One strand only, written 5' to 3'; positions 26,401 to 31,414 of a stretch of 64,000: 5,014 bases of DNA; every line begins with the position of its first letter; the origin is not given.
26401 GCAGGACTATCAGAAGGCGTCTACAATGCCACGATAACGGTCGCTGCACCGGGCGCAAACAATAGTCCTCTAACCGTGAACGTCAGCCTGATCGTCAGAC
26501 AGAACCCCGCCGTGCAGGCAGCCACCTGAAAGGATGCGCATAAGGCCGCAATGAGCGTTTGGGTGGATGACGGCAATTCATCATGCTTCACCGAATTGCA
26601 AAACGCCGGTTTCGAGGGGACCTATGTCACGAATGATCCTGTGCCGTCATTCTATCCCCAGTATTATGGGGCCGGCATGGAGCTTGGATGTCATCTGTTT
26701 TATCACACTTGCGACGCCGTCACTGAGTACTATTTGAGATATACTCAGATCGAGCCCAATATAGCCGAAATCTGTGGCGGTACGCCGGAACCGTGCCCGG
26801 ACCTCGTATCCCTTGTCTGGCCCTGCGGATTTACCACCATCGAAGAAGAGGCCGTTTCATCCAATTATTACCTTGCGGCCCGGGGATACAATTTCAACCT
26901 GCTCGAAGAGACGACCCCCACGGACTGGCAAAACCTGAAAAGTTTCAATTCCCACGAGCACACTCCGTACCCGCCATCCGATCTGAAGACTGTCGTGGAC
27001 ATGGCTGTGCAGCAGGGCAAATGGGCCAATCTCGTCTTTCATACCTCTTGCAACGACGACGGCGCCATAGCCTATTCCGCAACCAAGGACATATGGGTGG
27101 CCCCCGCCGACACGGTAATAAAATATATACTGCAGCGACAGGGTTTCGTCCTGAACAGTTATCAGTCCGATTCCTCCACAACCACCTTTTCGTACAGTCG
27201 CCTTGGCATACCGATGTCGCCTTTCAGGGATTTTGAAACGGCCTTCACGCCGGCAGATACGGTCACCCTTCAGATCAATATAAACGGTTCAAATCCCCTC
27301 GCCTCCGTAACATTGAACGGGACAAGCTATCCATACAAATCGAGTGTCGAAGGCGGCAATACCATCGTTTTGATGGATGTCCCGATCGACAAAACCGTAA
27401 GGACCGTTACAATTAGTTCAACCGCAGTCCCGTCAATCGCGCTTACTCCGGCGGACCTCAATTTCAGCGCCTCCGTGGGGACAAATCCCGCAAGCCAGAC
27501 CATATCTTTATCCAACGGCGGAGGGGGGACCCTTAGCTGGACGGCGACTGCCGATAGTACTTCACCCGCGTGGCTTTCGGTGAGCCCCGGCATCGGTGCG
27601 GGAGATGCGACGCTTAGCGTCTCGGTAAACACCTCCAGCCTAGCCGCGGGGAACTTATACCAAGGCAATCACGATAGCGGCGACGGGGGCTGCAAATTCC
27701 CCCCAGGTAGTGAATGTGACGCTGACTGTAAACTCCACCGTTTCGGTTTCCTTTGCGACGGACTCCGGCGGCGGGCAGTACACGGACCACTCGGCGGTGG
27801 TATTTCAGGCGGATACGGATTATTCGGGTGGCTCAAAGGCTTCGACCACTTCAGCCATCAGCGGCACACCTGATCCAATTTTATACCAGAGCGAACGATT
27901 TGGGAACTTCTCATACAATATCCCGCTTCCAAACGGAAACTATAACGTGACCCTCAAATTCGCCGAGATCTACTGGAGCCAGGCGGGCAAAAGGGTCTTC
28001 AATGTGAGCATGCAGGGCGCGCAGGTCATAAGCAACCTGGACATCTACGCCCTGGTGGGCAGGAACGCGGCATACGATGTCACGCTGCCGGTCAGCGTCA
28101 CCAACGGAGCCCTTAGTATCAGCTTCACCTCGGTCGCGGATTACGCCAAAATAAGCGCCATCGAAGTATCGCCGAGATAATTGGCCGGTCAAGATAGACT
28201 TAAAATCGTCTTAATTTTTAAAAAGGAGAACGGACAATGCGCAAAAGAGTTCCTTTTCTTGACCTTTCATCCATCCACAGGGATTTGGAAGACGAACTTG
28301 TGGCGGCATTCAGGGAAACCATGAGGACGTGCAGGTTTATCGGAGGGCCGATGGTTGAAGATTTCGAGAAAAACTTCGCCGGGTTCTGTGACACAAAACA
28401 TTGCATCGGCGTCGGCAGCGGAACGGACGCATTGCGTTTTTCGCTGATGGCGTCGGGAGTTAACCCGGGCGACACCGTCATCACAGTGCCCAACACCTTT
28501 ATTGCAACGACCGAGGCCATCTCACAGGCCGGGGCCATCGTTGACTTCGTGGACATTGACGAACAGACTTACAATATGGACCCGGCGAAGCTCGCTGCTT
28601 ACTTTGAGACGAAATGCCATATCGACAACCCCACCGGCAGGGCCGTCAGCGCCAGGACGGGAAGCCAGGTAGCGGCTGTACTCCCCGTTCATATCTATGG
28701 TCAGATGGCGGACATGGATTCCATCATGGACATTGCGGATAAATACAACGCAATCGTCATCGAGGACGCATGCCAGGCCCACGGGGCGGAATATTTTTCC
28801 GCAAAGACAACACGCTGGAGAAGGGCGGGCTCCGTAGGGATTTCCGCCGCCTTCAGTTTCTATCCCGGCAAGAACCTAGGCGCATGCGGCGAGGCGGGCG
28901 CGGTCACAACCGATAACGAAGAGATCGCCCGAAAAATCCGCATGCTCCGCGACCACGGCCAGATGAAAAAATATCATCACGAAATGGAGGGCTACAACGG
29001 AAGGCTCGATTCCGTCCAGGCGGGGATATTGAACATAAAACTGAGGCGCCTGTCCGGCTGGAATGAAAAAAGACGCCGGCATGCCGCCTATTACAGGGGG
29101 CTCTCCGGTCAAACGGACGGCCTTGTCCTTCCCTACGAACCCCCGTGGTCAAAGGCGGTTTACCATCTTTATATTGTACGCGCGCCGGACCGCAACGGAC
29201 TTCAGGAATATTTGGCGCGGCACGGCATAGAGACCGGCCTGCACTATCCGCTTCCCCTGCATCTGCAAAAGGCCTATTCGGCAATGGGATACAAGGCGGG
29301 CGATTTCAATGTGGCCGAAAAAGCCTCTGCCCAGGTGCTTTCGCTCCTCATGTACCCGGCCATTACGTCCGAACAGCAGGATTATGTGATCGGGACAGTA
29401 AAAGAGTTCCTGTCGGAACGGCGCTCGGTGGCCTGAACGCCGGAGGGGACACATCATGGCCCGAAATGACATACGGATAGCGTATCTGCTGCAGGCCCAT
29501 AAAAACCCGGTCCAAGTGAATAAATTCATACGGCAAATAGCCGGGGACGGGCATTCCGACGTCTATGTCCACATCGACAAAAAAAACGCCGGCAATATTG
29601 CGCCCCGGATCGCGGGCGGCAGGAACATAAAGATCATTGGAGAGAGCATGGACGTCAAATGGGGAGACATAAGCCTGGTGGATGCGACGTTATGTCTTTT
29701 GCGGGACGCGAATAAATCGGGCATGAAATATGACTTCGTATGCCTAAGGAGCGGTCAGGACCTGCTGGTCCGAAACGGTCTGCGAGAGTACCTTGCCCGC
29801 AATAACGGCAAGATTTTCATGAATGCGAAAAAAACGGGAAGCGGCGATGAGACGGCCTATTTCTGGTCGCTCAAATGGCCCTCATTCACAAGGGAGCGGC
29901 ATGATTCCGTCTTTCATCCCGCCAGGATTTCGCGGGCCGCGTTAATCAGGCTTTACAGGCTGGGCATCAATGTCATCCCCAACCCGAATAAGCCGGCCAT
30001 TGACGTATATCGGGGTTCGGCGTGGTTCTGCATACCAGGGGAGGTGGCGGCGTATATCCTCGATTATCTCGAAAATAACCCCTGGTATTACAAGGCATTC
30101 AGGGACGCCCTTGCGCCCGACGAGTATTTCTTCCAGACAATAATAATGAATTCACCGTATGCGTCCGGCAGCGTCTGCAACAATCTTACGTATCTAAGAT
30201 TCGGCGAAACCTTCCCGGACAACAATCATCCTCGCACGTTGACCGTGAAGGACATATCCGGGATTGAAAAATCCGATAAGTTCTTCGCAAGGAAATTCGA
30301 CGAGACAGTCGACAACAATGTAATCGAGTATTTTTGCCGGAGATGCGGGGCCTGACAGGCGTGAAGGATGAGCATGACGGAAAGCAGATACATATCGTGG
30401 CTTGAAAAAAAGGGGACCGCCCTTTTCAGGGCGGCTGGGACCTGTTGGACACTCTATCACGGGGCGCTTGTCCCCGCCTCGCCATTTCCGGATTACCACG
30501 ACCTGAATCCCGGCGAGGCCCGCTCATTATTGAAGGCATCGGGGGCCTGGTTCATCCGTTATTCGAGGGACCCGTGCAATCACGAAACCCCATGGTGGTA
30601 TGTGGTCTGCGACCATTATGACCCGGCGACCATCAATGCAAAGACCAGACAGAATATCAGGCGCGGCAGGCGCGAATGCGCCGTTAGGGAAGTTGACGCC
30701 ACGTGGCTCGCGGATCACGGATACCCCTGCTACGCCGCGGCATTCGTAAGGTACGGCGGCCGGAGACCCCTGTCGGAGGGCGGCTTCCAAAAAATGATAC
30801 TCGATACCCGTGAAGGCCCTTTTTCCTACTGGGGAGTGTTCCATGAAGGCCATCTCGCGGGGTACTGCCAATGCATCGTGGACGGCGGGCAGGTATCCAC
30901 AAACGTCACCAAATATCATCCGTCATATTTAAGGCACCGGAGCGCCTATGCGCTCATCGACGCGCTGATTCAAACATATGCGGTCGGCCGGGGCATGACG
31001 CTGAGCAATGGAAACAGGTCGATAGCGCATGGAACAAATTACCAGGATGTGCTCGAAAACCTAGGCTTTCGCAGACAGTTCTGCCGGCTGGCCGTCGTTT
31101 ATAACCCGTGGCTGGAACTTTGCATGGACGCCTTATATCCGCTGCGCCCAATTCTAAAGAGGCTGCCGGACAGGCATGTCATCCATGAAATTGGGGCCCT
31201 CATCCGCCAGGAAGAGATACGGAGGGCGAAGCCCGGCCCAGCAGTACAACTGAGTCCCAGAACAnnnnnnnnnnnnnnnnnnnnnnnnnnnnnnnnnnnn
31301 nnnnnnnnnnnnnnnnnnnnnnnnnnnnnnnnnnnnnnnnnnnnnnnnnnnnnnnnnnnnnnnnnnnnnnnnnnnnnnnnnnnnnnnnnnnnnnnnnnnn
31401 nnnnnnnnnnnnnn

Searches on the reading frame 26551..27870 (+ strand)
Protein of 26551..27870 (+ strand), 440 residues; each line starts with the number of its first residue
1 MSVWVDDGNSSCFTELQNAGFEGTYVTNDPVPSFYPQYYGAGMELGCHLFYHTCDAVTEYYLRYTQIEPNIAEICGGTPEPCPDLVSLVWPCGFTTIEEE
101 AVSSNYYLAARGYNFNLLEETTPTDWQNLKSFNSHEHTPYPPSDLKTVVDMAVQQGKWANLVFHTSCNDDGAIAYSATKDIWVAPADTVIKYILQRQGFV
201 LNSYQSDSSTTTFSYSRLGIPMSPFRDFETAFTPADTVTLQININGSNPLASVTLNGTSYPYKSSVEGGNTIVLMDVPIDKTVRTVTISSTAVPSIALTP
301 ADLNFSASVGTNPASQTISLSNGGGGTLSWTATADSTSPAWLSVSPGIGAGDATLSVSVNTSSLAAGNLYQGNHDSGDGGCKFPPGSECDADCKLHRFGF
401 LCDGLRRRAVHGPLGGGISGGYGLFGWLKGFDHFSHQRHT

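Call 6: search_protein_families(library=ncbifam, proteins=[window:26551-27870:+], max_evalue=0.001)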
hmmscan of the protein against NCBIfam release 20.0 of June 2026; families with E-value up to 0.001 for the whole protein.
window:26551-27870:+ (440 aa): 1 family
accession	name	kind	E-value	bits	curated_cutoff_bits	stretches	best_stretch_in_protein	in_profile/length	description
NF012200.0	choice_anch_D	domain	0.0004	20.9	45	1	290-364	11-92/108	choice-of-anchor D domain-containing protein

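Call 36: search_protein_families(library=pfam, proteins=[window:26551-27870:+], max_evalue=0.0001)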
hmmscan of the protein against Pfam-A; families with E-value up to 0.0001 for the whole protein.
window:26551-27870:+ (440 aa): 1 family
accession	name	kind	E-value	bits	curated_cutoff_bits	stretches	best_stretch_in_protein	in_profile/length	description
PF19190.6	BACON_2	-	6.6e-08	32.8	25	1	297-367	3-73/94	Viral BACON domain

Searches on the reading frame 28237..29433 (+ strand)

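Call 6: search_protein_families(library=ncbifam, proteins=[window:28237-29433:+], max_evalue=0.001)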
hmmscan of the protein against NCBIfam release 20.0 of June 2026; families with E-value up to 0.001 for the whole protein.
window:28237-29433:+ (399 aa): 14 families
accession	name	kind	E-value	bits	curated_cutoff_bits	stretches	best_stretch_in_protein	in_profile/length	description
TIGR03588.1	PseC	equivalog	2.3e-67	227.6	423.5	1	16-391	8-379/380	UDP-4-amino-4,6-dideoxy-N-acetyl-beta-L-altrosamine transaminase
TIGR04181.1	NHT_00031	hypoth_equivalog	1.3e-62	211.8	420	1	37-370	29-356/359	LegC family aminotransferase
NF008658.2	PRK11658.1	equivalog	4.5e-48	163.8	631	1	16-392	11-377/379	UDP-4-amino-4-deoxy-L-arabinose aminotransferase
NF008687.0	PRK11706.1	equivalog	2.6e-45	154.8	375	1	44-392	37-374/375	dTDP-4-amino-4,6-dideoxygalactose transaminase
NF011936.0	PRK15407.1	equivalog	3.6e-42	144.6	423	2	32-242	59-252/440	lipopolysaccharide biosynthesis protein RfbH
TIGR02379.1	ECA_wecE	subfamily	1.7e-37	129.1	434.85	1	43-392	36-375/376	dTDP-4-amino-4,6-dideoxy-D-glucose transaminase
TIGR04427.1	PLP_DesI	equivalog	1.5e-31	109.9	650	1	36-382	50-373/390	dTDP-4-dehydro-6-deoxyglucose aminotransferase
NF006488.0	PRK08912.1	equivalog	3.8e-05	22.8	498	1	56-128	89-161/387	aminotransferase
NF006810.0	PRK09331.1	subfamily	5.7e-05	22.1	301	1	35-190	62-209/397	Sep-tRNA:Cys-tRNA synthetase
TIGR01822.1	2am3keto_CoA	equivalog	0.00025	20.1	493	1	153-235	182-261/393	glycine C-acetyltransferase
NF006569.0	PRK09082.1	subfamily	0.00027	20.1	420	1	44-127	81-164/386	methionine aminotransferase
TIGR02539.1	SepCysS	equivalog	0.00059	19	365.25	1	36-180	49-185/370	O-phospho-L-seryl-tRNA:Cys-tRNA synthase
NF005394.0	PRK06939.1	equivalog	0.00072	18.4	460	0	155-183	188-216/397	glycine C-acetyltransferase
NF005026.0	PRK06434.1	equivalog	0.00078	18.4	634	0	35-144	61-172/385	cystathionine gamma-lyase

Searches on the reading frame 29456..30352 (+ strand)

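Call 3: search_protein_families(library=pfam, proteins=[window:29456-30352:+], max_evalue=0.01)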
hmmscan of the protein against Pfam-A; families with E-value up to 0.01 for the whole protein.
window:29456-30352:+ (299 aa): 1 family
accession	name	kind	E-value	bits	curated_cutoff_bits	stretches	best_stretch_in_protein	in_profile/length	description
PF02485.27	Branch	-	3.9e-16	59.8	23.4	1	8-268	1-242/250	Core-2/I-Branching enzyme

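Call 6: search_protein_families(library=ncbifam, proteins=[window:29456-30352:+], max_evalue=0.001)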
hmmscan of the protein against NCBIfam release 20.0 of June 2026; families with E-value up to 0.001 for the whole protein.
window:29456-30352:+ (299 aa): 0 families

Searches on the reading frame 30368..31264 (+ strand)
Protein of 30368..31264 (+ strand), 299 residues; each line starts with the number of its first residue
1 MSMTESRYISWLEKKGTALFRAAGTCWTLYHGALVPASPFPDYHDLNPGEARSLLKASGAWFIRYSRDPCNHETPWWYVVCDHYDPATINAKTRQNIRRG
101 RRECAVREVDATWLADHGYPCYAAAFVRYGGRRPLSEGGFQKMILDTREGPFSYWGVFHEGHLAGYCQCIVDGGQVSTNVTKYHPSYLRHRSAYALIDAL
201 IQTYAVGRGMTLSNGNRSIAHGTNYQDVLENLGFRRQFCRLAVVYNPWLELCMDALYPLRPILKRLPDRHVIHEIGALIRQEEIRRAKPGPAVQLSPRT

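Call 3: search_protein_families(library=pfam, proteins=[window:30368-31264:+], max_evalue=0.01)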
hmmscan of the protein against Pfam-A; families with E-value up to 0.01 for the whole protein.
window:30368-31264:+ (299 aa): 1 family
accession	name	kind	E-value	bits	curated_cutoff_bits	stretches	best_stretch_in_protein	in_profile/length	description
PF13480.13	Acetyltransf_6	-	0.0061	17.2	22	0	91-210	1-129/143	Acetyltransferase (GNAT) domain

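Call 6: search_protein_families(library=ncbifam, proteins=[window:30368-31264:+], max_evalue=0.001)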
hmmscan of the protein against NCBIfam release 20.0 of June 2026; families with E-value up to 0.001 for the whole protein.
window:30368-31264:+ (299 aa): 0 families
